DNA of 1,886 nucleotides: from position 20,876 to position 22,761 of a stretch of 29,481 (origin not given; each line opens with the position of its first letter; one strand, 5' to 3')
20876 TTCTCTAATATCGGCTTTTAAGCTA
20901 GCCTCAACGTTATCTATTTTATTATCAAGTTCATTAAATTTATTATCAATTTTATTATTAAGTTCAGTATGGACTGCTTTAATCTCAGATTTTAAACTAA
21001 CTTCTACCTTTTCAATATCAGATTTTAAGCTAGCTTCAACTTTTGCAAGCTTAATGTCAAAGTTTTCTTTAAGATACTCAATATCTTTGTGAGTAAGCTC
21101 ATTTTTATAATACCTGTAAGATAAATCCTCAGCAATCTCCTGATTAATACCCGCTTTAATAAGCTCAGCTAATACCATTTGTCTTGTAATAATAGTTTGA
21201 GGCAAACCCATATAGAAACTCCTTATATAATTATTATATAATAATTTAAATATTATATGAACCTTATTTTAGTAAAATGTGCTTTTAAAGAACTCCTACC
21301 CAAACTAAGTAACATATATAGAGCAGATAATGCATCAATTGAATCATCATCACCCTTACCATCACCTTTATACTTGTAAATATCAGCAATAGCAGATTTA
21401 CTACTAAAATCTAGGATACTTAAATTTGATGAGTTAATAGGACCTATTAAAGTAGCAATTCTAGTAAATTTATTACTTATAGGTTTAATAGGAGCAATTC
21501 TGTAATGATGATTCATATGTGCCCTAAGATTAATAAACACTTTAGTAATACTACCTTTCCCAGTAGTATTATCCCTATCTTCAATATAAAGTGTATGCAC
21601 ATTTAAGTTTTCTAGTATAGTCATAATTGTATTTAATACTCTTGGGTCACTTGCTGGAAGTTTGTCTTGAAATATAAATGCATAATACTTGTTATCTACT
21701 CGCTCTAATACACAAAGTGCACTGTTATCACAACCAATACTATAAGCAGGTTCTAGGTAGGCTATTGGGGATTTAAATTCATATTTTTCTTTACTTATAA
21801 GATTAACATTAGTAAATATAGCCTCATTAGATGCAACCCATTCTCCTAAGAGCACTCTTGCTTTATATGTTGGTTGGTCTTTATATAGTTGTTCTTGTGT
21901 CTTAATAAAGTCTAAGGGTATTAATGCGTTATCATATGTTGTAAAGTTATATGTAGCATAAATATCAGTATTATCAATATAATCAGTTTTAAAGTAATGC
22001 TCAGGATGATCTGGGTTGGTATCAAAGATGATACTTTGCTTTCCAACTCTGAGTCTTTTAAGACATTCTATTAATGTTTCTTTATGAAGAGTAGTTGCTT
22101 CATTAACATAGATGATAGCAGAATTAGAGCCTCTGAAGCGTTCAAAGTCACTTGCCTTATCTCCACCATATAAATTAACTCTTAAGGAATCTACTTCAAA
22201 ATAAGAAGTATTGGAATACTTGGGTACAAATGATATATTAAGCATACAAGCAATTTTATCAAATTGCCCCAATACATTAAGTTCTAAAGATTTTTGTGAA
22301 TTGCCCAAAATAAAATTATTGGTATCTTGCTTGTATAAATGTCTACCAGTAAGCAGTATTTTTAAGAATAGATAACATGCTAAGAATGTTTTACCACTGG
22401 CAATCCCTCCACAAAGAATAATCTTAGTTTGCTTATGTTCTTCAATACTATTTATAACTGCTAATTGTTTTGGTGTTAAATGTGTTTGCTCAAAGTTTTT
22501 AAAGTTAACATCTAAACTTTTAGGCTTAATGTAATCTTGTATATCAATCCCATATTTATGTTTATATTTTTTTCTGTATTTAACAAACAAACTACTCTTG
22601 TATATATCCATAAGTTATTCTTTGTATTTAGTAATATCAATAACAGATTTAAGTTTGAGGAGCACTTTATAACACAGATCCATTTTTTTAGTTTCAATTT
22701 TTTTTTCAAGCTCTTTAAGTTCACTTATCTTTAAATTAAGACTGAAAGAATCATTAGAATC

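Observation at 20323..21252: Bdr-like repeat membrane protein inserted as a moron between terminase and portal, encoded by unstable-looking tandem DNA repeats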

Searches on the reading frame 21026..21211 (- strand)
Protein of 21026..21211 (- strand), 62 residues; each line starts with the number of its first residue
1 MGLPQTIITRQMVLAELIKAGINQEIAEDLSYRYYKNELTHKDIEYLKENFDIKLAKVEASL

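Call 47: search_protein_families(library=pfam, proteins=[window:21026-21211:-], max_evalue=10)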
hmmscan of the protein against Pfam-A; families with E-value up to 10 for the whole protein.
seq(62 aa): 0 families

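Call 88: search_protein_representatives(protein=window:21026-21211:-)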
Query: 62 residues. Proteins with E-value up to 0.001 (for the whole library): 36; up to 1e-10: 11; up to 1e-30: 0. The best 36 are listed.
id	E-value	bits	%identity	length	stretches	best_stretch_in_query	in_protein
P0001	1.1e-27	110.1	92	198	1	1-62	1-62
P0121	5.4e-25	101.6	84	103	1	1-62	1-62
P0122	5.7e-25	101.6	80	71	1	2-61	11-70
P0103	2.4e-24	99.6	81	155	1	1-62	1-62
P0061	1.2e-19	84.9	77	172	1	5-60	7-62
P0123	1.6e-19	84.6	70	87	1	1-61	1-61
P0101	1.6e-17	78.3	64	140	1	1-61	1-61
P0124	5.2e-16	73.6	71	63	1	1-52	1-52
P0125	7.7e-16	73.0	71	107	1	1-51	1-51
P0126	9.2e-15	69.7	76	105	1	1-51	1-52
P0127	6.4e-12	60.8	65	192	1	5-52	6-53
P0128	6.1e-10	54.7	53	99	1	8-62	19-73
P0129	2.3e-08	49.7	51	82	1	8-60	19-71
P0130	3.6e-08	49.1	62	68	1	18-62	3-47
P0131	7.1e-08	48.2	64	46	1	4-42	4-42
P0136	1.1e-06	44.5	42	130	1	8-60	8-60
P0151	2.2e-04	37.3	27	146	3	6-47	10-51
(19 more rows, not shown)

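Call 90: list_cluster_members(proteins=[P0151, P0136])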
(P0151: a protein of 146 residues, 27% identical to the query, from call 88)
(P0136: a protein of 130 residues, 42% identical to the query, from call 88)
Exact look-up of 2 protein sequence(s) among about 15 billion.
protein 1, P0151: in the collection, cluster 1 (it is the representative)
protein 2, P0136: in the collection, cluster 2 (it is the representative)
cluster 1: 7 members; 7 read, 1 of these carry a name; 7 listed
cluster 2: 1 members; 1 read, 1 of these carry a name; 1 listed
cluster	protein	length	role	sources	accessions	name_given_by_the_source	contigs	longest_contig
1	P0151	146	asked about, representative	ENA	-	-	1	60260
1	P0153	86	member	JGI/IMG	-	hypothetical protein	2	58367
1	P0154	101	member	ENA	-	-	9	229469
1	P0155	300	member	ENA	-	-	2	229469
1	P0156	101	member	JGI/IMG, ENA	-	-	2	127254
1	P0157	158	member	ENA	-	-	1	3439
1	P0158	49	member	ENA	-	-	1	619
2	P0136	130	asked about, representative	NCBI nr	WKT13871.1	Bdr family repetitive protein [Borrelia sp. BU AG58]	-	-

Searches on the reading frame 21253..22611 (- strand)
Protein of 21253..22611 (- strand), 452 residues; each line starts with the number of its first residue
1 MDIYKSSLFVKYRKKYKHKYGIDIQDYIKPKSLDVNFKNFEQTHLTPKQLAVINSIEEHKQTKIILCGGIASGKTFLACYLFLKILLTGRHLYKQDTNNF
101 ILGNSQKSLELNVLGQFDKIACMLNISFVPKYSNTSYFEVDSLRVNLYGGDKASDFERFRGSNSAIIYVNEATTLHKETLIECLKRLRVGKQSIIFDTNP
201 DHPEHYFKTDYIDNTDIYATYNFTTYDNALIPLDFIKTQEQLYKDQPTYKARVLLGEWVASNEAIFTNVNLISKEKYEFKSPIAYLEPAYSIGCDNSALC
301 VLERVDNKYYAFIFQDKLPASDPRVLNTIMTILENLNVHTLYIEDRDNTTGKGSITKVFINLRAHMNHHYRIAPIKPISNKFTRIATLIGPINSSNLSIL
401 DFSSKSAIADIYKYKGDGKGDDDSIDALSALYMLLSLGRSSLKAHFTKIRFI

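Call 4: search_protein_families(library=pfam, proteins=[window:21253-22611:-], max_evalue=0.01)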
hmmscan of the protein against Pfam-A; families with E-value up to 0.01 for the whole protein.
window:21253-22611:- (452 aa): 5 families
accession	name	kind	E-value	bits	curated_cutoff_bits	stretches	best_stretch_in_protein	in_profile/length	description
PF03237.21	Terminase_6N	-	1.1e-34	120.4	22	1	66-268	2-210/215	Terminase large subunit, T4likevirus-type, N-terminal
PF17289.8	Terminase_6C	-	2.2e-15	57.4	22.6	1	293-433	10-153/155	Terminase RNaseH-like domain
PF04466.19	Terminase_3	-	1e-06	28.9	23.2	1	62-257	3-201/201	Phage terminase large subunit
PF22530.2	Terminase-T7_RNaseH-like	-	0.0028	18.3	27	1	292-392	6-102/108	Terminase Bacteriophage T7, Ribonuclease H-like domain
PF00270.35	DEAD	-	0.0071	16.5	26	0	46-135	1-83/167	DEAD/DEAH box helicase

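Call 5: search_protein_families(library=ncbifam, proteins=[window:21253-22611:-], max_evalue=0.01)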
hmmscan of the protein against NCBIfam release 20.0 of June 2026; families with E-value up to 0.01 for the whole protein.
window:21253-22611:- (452 aa): 2 families
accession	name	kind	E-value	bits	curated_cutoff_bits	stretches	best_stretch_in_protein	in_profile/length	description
TIGR01547.1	phage_term_2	equivalog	1.1e-45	156.7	105.05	1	61-425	1-372/396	PBSX family phage terminase large subunit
NF033889.1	termin_lrg_T7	equivalog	0.00082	18.3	150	1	261-393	315-442/500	phage terminase large subunit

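Call 31: find_related_loci(query=A1, collection=genome_contigs, flank=4000)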
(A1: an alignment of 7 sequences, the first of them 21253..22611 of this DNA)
Query A1 (452 aa) in genome_contigs; peptide patterns used: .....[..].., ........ (x = any residue, [..] = any of these).
170 stretches matched a pattern; 44 encode a relative of the query (tblastn E <= 1e-3); 44 distinct loci.
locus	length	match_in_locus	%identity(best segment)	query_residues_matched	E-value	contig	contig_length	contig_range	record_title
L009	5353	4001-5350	63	1-452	0e+0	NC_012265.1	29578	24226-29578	Borreliella finlandensis plasmid SV1_cp32-7, complete sequence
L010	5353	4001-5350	63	1-452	0e+0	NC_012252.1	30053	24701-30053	Borreliella finlandensis plasmid SV1_cp32-3, complete sequence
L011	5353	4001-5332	61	1-446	0e+0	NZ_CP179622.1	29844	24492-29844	Borreliella turdi strain Ya501 plasmid cp32-11, complete sequence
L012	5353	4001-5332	61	1-446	0e+0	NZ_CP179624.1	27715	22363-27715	Borreliella turdi strain Ya501 plasmid cp32-1, complete sequence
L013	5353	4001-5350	59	1-452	0e+0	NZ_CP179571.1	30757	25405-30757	Borreliella tanukii strain HK501 plasmid cp32-7, complete sequence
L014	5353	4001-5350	59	1-452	0e+0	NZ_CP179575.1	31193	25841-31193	Borreliella tanukii strain HK501 plasmid cp32-9, complete sequence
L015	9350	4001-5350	59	1-452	0e+0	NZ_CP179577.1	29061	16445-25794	Borreliella tanukii strain HK501 plasmid cp32-11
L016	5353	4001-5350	59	1-452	0e+0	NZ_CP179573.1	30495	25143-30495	Borreliella tanukii strain HK501 plasmid cp32-6, complete sequence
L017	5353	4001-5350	60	1-452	0e+0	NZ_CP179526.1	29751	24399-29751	Borreliella lanei strain CA-28-91 plasmid cp32-5, complete sequence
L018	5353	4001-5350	59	1-452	0e+0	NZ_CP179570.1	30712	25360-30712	Borreliella tanukii strain HK501 plasmid cp32-10, complete sequence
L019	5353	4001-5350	60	1-452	0e+0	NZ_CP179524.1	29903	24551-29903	Borreliella lanei strain CA-28-91 plasmid cp32-10, complete sequence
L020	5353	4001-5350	59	1-452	0e+0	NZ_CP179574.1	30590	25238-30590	Borreliella tanukii strain HK501 plasmid cp32-3, complete sequence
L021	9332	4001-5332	61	1-446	0e+0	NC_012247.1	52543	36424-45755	Borreliella finlandensis plasmid SV1_lp32-12, complete sequence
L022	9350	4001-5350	60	1-452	0e+0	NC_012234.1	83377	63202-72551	Borreliella finlandensis plasmid SV1_lp54, complete sequence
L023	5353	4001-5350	59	1-452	0e+0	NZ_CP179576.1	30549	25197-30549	Borreliella tanukii strain HK501 plasmid cp32-28-4, complete sequence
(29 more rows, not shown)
